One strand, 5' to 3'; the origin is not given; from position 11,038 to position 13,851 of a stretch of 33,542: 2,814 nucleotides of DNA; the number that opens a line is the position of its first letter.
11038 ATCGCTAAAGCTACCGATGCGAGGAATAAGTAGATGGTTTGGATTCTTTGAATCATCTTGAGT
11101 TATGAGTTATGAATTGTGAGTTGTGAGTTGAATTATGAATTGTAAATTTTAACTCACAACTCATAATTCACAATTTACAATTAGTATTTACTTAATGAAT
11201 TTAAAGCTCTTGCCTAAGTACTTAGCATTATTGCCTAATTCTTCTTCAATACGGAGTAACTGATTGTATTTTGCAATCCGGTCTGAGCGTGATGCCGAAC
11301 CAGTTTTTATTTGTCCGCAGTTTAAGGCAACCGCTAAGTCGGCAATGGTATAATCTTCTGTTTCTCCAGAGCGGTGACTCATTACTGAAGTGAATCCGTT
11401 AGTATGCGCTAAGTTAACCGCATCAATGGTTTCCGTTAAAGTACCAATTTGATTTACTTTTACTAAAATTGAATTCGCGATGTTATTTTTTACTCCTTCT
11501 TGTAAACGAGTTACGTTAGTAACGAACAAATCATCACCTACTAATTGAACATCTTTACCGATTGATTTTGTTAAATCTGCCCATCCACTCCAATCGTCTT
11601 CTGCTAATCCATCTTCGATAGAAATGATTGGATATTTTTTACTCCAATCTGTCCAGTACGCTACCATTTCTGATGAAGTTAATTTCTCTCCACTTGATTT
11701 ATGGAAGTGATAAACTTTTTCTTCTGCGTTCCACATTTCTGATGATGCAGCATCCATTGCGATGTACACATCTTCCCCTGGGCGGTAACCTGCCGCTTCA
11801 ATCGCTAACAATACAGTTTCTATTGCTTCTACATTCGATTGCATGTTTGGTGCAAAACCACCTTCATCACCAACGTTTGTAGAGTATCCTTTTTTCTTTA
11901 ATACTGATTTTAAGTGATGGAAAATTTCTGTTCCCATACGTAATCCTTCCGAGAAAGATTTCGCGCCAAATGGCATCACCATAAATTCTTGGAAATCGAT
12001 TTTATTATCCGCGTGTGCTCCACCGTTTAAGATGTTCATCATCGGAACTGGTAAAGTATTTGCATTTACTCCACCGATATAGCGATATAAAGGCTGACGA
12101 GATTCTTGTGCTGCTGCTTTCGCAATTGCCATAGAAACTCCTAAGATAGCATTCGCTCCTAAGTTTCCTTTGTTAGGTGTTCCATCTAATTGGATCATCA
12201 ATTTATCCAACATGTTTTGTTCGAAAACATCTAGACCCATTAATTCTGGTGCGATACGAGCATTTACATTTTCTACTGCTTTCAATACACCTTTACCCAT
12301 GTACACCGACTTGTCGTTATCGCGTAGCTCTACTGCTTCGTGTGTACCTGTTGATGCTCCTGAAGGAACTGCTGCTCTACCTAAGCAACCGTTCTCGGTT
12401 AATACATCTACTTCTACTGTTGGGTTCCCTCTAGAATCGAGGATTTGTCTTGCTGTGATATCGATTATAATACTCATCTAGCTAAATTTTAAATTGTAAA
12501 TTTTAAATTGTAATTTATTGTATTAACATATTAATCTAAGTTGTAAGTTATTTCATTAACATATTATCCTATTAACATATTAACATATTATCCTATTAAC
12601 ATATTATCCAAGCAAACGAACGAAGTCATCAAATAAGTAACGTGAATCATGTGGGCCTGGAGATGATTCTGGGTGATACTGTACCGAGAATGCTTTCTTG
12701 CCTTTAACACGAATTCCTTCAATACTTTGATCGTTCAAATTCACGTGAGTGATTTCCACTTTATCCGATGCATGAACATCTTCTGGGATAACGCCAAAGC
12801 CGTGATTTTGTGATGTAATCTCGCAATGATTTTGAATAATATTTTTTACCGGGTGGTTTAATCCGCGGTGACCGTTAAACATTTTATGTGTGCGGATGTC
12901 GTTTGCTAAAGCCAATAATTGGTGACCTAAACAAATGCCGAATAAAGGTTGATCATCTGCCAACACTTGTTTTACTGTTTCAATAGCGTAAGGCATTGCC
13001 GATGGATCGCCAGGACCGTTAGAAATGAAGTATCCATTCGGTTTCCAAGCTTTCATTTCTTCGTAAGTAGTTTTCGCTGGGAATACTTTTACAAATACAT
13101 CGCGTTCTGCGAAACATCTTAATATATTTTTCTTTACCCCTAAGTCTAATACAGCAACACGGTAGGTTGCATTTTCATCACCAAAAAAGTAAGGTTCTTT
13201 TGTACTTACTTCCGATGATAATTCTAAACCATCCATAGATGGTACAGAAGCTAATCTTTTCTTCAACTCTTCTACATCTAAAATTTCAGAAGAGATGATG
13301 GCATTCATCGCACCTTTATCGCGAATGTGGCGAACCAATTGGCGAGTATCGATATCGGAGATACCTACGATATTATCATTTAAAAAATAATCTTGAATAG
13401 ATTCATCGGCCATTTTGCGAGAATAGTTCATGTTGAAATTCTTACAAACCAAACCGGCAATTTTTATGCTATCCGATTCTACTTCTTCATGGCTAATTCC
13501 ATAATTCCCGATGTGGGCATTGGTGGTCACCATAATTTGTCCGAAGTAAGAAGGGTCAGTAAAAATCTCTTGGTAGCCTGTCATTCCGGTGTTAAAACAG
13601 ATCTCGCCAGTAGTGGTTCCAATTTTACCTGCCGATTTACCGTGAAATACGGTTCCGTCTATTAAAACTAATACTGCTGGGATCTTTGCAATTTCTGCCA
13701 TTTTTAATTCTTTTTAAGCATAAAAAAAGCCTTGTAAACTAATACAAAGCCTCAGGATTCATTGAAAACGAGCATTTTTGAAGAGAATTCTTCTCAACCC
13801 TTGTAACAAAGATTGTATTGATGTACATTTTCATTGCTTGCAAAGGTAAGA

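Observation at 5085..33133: Phase-locked degenerate 7- or 8-nt tandem word arrays occupy most housekeeping intergenic spacers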

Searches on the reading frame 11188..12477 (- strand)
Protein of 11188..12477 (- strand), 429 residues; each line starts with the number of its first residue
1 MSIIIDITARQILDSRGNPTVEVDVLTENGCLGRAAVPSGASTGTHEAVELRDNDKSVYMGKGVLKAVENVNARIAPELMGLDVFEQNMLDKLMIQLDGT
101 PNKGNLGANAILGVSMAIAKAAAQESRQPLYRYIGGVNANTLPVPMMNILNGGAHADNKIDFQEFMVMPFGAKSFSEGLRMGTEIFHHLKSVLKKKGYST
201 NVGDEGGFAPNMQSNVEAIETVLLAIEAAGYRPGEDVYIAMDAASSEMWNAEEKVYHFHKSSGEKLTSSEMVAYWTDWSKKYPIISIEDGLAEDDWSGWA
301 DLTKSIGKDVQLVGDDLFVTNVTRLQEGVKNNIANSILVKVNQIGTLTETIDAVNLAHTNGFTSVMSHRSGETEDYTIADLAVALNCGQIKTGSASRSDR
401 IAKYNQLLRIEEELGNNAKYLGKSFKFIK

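Call 13: search_protein_families(library=pfam, proteins=[window:11188-12477:-])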
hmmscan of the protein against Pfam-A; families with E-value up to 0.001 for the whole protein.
window:11188-12477:- (429 aa): 2 families
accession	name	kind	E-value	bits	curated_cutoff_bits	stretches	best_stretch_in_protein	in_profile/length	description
PF00113.28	Enolase_C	-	6.8e-133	442.9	21.5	1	141-426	3-293/296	Enolase, C-terminal TIM barrel domain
PF03952.21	Enolase_N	-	8e-62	207.7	35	1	4-134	1-131/131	Enolase, N-terminal domain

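Call 14: find_related_loci(query=window:11188-12477:-, collection=genome_contigs, flank=10000)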
Query window:11188-12477:- (429 aa) in genome_contigs; peptide patterns used: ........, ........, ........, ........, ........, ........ (x = any residue, [..] = any of these).
600 stretches matched a pattern (row limit reached: there are more); 600 encode a relative of the query (tblastn E <= 1e-3); the best 80 are kept; 80 distinct loci.
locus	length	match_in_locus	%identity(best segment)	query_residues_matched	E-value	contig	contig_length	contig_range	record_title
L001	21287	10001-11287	80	1-429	0e+0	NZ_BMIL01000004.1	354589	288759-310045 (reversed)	Pedobacter quisquiliarum strain CGMCC 1.15343 sequence04, whole genome shotgun sequence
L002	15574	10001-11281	80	1-429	0e+0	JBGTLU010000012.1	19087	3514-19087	MAG: Sphingobacteriaceae bacterium isolate JTS-RE344 k141_8385124, whole genome shotgun sequence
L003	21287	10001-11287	75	1-429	0e+0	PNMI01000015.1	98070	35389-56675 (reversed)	MAG: Sphingobacteriaceae bacterium isolate FW.025 FD_1000120_98070, whole genome shotgun sequence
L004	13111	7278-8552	78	1-426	0e+0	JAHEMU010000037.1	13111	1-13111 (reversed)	MAG: Cytophagales bacterium isolate Ww82 NODE_10180_length_13111_cov_2.486836, whole genome shotgun sequence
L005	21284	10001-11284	74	1-428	0e+0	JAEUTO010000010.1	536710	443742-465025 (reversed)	MAG: Bacteroidia bacterium isolate new MAG-331 k141_2551058, whole genome shotgun sequence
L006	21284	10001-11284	74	1-428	0e+0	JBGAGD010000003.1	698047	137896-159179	MAG: Bacteroidia bacterium isolate MAG_MBR_H125.59 MBRH125-59_opera_contig_55, whole genome shotgun sequence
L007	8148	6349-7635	76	1-429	0e+0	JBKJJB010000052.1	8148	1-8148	MAG: Chitinophagales bacterium isolate ant_bin.189 S1Ck117_5820392_flag_1_multi_11.8133_len_8148, whole genome shotgun s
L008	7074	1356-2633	78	1-426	0e+0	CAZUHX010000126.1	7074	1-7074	MAG TPA_asm: uncultured Chitinophagaceae bacterium isolate SRP278252_co3_608 genome assembly, contig: NODE_22224_length_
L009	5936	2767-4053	73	1-429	0e+0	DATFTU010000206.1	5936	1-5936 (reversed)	MAG TPA_asm: Bacteroidia bacterium isolate SMAG_U9419 k141_294593, whole genome shotgun sequence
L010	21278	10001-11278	76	1-427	0e+0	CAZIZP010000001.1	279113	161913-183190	MAG TPA_asm: uncultured Chitinophagaceae bacterium isolate SRP319275_co3_200 genome assembly, contig: NODE_33_length_279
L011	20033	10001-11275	76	1-425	0e+0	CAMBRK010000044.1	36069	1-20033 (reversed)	MAG: Aureispira sp. CCB-QB1 isolate MiH-14oct19-171 genome assembly, contig: MiH-14oct19-C2037, whole genome shotgun seq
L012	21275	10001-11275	75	1-425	0e+0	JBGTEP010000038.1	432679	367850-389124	MAG: Chryseolinea sp. isolate JTS-RE170 k141_6308611, whole genome shotgun sequence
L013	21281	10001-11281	74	1-427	0e+0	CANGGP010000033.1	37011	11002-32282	MAG: Sphingobacteriaceae bacterium isolate Jr-28aug17-7 genome assembly, contig: Jr-28aug17-C1210, whole genome shotgun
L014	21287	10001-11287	76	1-429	0e+0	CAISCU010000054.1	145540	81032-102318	MAG: uncultured Bacteroidetes bacterium isolate Ki3-D1_bin-0498 genome assembly, contig: bin-0498:54/55, whole genome sh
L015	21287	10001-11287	74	1-429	0e+0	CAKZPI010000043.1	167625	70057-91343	MAG TPA_asm: uncultured Flavobacteriales bacterium isolate ERR2094170_bin.27_CONCOCT_v1.1_MAG genome assembly, contig: E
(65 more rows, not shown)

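Call 25: find_homologous_proteins(query=window:11188-12477:-, max_evalue=1e-100)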
Query window:11188-12477:- (429 aa): 8000 proteins with E <= 1e-100 among 8000 candidates; the best 120 are listed.
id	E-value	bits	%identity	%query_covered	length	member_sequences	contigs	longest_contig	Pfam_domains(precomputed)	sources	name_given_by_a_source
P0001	4.2e-282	953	100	100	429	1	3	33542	PF03952.22,PF00113.29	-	-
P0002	1.5e-281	951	100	100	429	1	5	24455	PF03952.22,PF00113.29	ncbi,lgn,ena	-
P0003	1.6e-281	951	100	100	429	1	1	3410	PF03952.22,PF00113.29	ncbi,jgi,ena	jgi:enolase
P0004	3.8e-281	950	100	100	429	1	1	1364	PF03952.22,PF00113.29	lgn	-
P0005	8.0e-281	949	100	100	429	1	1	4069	PF03952.22,PF00113.29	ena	-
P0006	1.2e-280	948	99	100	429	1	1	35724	PF03952.22,PF00113.29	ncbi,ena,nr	ncbi:MAG: phosphopyruvate hydratase [Sphingobacteriales bacterium]|nr:phosphopyruvate hydratase [Sph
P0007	2.0e-280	948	99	100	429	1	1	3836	PF03952.22,PF00113.29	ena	-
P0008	3.1e-280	947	99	100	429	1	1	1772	PF03952.22,PF00113.29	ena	-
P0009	4.4e-280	947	99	100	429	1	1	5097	PF03952.22,PF00113.29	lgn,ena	-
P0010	4.7e-280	946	99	100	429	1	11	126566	PF03952.22,PF00113.29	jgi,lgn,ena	jgi:enolase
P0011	1.5e-279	945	99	100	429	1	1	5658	PF03952.22,PF00113.29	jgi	-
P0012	1.8e-279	945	99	100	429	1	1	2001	PF03952.22,PF00113.29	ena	-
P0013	1.8e-279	945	99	100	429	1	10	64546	PF03952.22,PF00113.29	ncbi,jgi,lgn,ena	jgi:enolase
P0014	2.9e-279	944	99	100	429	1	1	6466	PF03952.22,PF00113.29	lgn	-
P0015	8.2e-279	942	99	100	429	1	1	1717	PF03952.22,PF00113.29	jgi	-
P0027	1.6e-268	908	95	100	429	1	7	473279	PF03952.22,PF00113.29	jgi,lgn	-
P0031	1.9e-261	885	92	100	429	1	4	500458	PF03952.22,PF00113.29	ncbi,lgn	-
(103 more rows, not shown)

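Call 26: find_encoding_contigs(protein=P0010, flank=10000, max_places=3)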
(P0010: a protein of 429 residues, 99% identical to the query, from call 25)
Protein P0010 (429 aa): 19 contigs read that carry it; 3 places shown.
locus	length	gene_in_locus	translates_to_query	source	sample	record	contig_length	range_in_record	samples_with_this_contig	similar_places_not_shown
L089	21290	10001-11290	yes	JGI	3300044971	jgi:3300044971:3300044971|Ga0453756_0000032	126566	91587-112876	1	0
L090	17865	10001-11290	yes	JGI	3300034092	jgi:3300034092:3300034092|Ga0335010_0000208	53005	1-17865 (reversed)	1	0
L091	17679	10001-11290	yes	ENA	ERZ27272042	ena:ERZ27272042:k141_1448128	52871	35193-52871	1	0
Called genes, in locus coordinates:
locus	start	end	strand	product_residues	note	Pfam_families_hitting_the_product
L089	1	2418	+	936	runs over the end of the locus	PF13620:CarboxypepD_reg, PF13715:CarbopepD_reg_2, PF07715:Plug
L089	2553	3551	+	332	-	PF19572:PorV (weak)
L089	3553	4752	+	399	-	PF01436:NHL (faint)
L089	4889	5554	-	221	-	PF00849:PseudoU_synth_2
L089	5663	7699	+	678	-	PF01551:Peptidase_M23 (faint), PF18962:Por_Secre_tail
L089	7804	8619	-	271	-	PF02548:Pantoate_transf, PF13714:PEP_mutase (weak)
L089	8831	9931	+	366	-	PF00988:CPSase_sm_chain, PF00117:GATase, PF07722:Peptidase_C26 (faint)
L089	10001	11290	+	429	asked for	PF03952:Enolase_N, PF00113:Enolase_C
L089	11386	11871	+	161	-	PF14126:DUF4293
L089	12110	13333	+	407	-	PF18962:Por_Secre_tail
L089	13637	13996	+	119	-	PF05635:23S_rRNA_IVP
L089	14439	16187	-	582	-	PF00664:ABC_membrane, PF00005:ABC_tran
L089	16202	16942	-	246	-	PF01416:PseudoU_synth_1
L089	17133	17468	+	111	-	PF05635:23S_rRNA_IVP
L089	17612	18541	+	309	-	PF02629:CoA_binding, PF13380:CoA_binding_2 (weak), PF13607:Succ_CoA_lig, PF00549:Ligase_CoA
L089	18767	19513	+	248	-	PF00106:adh_short, PF08659:KR, PF13561:adh_short_C2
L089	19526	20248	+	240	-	PF04402:SIMPL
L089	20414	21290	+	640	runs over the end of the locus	-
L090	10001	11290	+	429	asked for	PF03952:Enolase_N, PF00113:Enolase_C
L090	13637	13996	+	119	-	PF05635:23S_rRNA_IVP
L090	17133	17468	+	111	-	PF05635:23S_rRNA_IVP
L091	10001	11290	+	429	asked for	PF03952:Enolase_N, PF00113:Enolase_C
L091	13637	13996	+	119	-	PF05635:23S_rRNA_IVP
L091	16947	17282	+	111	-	PF05635:23S_rRNA_IVP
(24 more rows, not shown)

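Call 27: find_encoding_contigs(protein=P0027, flank=10000, max_places=2)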
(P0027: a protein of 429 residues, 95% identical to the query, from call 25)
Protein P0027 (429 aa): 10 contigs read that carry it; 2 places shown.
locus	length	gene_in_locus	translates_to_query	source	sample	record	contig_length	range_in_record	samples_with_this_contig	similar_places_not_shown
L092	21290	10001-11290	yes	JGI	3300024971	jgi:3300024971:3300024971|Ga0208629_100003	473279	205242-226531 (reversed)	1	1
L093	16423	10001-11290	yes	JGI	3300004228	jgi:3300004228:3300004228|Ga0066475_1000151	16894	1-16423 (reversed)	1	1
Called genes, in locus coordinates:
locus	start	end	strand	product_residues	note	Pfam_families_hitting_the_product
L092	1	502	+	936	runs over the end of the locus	PF13620:CarboxypepD_reg, PF13715:CarbopepD_reg_2, PF14686:fn3_3 (faint), PF07715:Plug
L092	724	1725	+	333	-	PF19572:PorV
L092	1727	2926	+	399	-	PF01436:NHL (faint)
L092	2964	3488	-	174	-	PF01872:RibD_C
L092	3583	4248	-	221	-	PF00849:PseudoU_synth_2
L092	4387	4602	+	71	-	-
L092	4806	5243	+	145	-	PF13162:DUF3997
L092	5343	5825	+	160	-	-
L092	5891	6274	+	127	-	-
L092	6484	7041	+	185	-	-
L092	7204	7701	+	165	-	-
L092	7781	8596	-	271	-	PF02548:Pantoate_transf, PF13714:PEP_mutase (weak)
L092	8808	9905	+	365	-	PF00988:CPSase_sm_chain, PF00117:GATase, PF07722:Peptidase_C26 (faint)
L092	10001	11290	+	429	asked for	PF03952:Enolase_N, PF00113:Enolase_C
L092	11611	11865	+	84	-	PF05635:23S_rRNA_IVP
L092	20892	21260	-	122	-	PF05635:23S_rRNA_IVP, PF22296:bAvd (weak)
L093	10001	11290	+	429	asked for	PF03952:Enolase_N, PF00113:Enolase_C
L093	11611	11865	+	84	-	PF05635:23S_rRNA_IVP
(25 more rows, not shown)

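Call 28: find_encoding_contigs(protein=P0031, flank=10000, max_places=2)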
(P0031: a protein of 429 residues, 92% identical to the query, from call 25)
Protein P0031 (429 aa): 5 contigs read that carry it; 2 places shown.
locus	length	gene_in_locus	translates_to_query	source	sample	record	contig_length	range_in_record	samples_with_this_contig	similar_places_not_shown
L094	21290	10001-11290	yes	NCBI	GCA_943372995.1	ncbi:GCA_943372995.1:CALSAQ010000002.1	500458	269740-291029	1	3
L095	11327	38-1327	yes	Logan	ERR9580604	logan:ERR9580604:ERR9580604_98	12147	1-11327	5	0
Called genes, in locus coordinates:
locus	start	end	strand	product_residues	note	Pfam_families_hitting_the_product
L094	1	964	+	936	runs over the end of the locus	PF13620:CarboxypepD_reg, PF13715:CarbopepD_reg_2, PF07715:Plug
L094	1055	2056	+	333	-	PF19572:PorV (weak)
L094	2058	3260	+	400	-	PF01436:NHL (faint)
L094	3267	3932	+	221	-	PF00849:PseudoU_synth_2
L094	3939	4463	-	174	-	PF01872:RibD_C, PF00186:DHFR_1 (weak)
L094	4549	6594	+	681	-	PF18962:Por_Secre_tail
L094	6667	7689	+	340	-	PF13385:Laminin_G_3, PF18962:Por_Secre_tail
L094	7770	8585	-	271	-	PF02548:Pantoate_transf, PF13714:PEP_mutase (weak)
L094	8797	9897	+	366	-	PF00988:CPSase_sm_chain, PF00117:GATase, PF07722:Peptidase_C26 (faint)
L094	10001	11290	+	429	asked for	PF03952:Enolase_N, PF00113:Enolase_C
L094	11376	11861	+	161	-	PF14126:DUF4293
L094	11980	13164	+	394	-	PF18962:Por_Secre_tail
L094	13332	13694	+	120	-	PF05635:23S_rRNA_IVP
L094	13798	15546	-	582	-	PF00664:ABC_membrane, PF00005:ABC_tran, PF02463:SMC_N (faint)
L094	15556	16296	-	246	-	PF01416:PseudoU_synth_1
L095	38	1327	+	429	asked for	PF03952:Enolase_N, PF00113:Enolase_C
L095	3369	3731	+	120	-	PF05635:23S_rRNA_IVP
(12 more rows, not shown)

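Call 34: find_encoding_contigs(protein=P0002, flank=10000, max_places=5)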
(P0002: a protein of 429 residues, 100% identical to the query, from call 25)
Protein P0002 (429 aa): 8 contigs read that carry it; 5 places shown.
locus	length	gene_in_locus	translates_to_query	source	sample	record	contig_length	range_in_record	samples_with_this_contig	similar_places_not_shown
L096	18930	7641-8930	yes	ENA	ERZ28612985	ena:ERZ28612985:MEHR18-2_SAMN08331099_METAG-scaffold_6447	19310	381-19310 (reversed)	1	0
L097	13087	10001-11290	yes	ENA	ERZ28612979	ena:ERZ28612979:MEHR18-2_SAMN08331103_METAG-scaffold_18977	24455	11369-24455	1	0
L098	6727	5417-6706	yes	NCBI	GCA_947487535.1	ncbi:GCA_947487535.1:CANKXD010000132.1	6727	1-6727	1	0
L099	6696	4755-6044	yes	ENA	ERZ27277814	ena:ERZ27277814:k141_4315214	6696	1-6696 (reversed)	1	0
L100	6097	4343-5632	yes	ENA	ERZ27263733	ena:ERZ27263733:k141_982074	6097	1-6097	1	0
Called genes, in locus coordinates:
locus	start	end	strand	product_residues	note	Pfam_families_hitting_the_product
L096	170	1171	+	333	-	PF19572:PorV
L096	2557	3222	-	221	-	PF00849:PseudoU_synth_2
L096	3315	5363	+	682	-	PF01551:Peptidase_M23 (weak), PF18962:Por_Secre_tail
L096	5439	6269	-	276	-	PF02548:Pantoate_transf, PF13714:PEP_mutase (weak)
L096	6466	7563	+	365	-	PF00988:CPSase_sm_chain, PF00117:GATase, PF07722:Peptidase_C26 (faint)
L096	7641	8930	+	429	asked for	PF03952:Enolase_N, PF00113:Enolase_C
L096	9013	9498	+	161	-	PF14126:DUF4293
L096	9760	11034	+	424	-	PF18962:Por_Secre_tail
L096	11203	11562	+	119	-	PF05635:23S_rRNA_IVP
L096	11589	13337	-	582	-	PF00664:ABC_membrane, PF00005:ABC_tran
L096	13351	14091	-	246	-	PF01416:PseudoU_synth_1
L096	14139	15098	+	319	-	PF02629:CoA_binding, PF13380:CoA_binding_2 (weak), PF13607:Succ_CoA_lig, PF00549:Ligase_CoA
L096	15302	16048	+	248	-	PF00106:adh_short, PF08659:KR, PF23441:SDR (faint), PF13561:adh_short_C2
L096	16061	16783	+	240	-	PF04402:SIMPL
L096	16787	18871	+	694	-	-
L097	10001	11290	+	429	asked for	PF03952:Enolase_N, PF00113:Enolase_C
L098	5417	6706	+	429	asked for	PF03952:Enolase_N, PF00113:Enolase_C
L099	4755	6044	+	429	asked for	PF03952:Enolase_N, PF00113:Enolase_C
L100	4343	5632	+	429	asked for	PF03952:Enolase_N, PF00113:Enolase_C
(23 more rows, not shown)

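Call 35: find_encoding_contigs(protein=P0006, flank=10000, max_places=3)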
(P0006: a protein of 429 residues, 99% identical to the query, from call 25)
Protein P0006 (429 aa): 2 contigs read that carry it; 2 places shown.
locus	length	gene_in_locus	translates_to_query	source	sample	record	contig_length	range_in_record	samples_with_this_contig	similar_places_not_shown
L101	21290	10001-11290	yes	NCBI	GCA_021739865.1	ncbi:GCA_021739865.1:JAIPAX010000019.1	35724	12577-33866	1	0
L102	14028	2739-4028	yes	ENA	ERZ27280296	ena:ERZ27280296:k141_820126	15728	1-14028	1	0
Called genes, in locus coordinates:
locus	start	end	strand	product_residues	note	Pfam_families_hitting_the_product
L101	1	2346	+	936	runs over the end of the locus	PF13620:CarboxypepD_reg, PF13715:CarbopepD_reg_2, PF14686:fn3_3 (faint), PF07715:Plug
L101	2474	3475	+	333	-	PF19572:PorV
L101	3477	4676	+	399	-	PF01436:NHL (faint)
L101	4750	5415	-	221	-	PF00849:PseudoU_synth_2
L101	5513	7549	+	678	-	PF01551:Peptidase_M23 (faint), PF18962:Por_Secre_tail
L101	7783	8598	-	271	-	PF02548:Pantoate_transf, PF13714:PEP_mutase (weak)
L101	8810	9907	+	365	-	PF00988:CPSase_sm_chain, PF00117:GATase, PF07722:Peptidase_C26 (faint)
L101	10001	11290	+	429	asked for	PF03952:Enolase_N, PF00113:Enolase_C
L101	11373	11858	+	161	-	PF14126:DUF4293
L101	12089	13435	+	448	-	PF18962:Por_Secre_tail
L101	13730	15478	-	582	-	PF00664:ABC_membrane, PF00005:ABC_tran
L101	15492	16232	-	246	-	PF01416:PseudoU_synth_1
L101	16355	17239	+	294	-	PF02629:CoA_binding, PF13380:CoA_binding_2 (weak), PF13607:Succ_CoA_lig, PF00549:Ligase_CoA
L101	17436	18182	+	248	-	PF00106:adh_short, PF08659:KR, PF13561:adh_short_C2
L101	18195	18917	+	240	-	PF04402:SIMPL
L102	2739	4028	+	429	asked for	PF03952:Enolase_N, PF00113:Enolase_C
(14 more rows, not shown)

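Call 51: search_protein_families(library=ncbifam, proteins=[L089:13637-13996:+, L089:17133-17468:+])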
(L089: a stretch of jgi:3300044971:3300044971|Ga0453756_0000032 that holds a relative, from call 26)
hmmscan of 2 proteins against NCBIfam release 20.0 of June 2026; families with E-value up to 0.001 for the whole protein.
L089:13637-13996:+ (119 aa): 3 families
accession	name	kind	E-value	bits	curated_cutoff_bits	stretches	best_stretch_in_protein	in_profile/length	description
TIGR02436.1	TIGR02436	subfamily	9.8e-30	103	24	1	6-111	2-107/109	four helix bundle protein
NF008912.0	PRK12275.1-6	subfamily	3.3e-09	36.8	124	1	23-117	22-116/117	hypothetical protein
NF008911.0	PRK12275.1-2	subfamily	6.4e-08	33.1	137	1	13-111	17-114/118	hypothetical protein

L089:17133-17468:+ (111 aa): 3 families
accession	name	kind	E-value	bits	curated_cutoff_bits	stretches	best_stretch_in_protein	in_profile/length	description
TIGR02436.1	TIGR02436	subfamily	3e-25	88.5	24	1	7-109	3-108/109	four helix bundle protein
NF008911.0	PRK12275.1-2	subfamily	6.5e-09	36.3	137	1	4-108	8-114/118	hypothetical protein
NF008912.0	PRK12275.1-6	subfamily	2e-07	31.1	124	1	17-110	17-112/117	hypothetical protein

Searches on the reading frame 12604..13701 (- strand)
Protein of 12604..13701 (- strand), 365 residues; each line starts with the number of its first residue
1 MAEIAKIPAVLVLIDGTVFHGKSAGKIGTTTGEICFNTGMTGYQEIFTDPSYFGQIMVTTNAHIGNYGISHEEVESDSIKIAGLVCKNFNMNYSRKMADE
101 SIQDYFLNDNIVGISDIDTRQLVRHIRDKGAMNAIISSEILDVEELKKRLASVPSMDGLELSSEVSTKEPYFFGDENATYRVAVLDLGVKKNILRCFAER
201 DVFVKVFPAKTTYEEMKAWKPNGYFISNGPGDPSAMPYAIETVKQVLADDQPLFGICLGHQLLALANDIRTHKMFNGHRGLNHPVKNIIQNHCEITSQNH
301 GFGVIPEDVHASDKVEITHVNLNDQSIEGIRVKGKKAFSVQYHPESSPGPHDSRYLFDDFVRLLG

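Call 13: search_protein_families(library=pfam, proteins=[window:12604-13701:-])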
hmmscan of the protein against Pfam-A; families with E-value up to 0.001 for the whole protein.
window:12604-13701:- (365 aa): 3 families
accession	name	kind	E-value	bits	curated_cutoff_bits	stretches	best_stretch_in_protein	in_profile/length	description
PF00988.28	CPSase_sm_chain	-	4.6e-49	165.9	27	1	11-136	1-126/126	Carbamoyl-phosphate synthase small chain, CPSase domain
PF00117.34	GATase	-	1.7e-47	162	22.8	1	184-362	2-189/190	Glutamine amidotransferase class-I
PF07722.19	Peptidase_C26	-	4.5e-07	30.3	20.5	1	238-345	93-219/219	Peptidase C26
